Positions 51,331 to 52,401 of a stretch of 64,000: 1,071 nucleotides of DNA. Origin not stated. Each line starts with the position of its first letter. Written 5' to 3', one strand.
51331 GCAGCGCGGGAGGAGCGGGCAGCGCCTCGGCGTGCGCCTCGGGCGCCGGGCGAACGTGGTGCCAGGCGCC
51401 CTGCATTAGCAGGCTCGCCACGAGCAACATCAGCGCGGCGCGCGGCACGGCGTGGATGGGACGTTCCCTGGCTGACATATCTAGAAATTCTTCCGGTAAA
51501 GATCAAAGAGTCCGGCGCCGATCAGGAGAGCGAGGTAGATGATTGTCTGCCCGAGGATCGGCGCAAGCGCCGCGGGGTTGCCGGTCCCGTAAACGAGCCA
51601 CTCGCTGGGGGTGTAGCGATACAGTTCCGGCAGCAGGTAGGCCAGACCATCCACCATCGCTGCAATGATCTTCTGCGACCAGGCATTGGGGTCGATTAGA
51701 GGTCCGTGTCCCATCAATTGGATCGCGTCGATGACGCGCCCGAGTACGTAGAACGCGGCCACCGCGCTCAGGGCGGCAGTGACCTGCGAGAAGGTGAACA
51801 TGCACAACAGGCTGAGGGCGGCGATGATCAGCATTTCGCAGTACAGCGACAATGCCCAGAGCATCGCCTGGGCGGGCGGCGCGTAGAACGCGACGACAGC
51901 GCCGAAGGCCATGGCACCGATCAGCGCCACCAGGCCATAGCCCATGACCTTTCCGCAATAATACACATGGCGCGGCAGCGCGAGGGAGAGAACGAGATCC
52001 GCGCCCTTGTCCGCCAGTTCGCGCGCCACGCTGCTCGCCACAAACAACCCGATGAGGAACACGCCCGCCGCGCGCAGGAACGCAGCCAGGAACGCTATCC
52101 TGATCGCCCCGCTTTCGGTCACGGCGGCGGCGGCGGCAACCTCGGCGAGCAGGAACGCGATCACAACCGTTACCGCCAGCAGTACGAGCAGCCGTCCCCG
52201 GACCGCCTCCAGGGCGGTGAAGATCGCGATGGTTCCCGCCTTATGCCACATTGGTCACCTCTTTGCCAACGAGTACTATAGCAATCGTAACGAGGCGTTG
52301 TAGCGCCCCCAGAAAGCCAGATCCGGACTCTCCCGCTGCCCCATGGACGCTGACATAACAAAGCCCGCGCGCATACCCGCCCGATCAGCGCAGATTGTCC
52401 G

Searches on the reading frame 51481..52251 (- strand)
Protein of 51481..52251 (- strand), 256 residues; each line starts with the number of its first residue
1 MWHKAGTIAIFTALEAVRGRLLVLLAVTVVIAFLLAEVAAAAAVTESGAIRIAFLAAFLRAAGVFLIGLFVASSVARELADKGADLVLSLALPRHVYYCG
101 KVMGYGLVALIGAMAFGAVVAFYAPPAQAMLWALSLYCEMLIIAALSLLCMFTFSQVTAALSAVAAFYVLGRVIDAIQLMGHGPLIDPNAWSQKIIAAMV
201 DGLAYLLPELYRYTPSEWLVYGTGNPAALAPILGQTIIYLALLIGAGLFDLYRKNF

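Call 60: search_protein_families(library=pfam, proteins=[window:51481-52251:-], max_evalue=0.01)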
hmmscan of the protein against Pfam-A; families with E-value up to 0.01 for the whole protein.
window:51481-52251:- (256 aa): 2 families
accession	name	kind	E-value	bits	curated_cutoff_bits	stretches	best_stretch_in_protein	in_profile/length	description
PF12698.13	ABC2_membrane_3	-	0.00037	20.1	31.6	1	54-247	163-345/347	ABC-2 family transporter protein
PF12679.13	ABC2_membrane_2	-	0.00099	18.9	27.2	1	62-165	77-178/283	ABC-2 family transporter protein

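Call 99: search_protein_families(library=ncbifam, proteins=[window:51481-52251:-], max_evalue=0.01)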
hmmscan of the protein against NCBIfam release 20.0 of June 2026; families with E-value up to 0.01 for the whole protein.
window:51481-52251:- (256 aa): 0 families
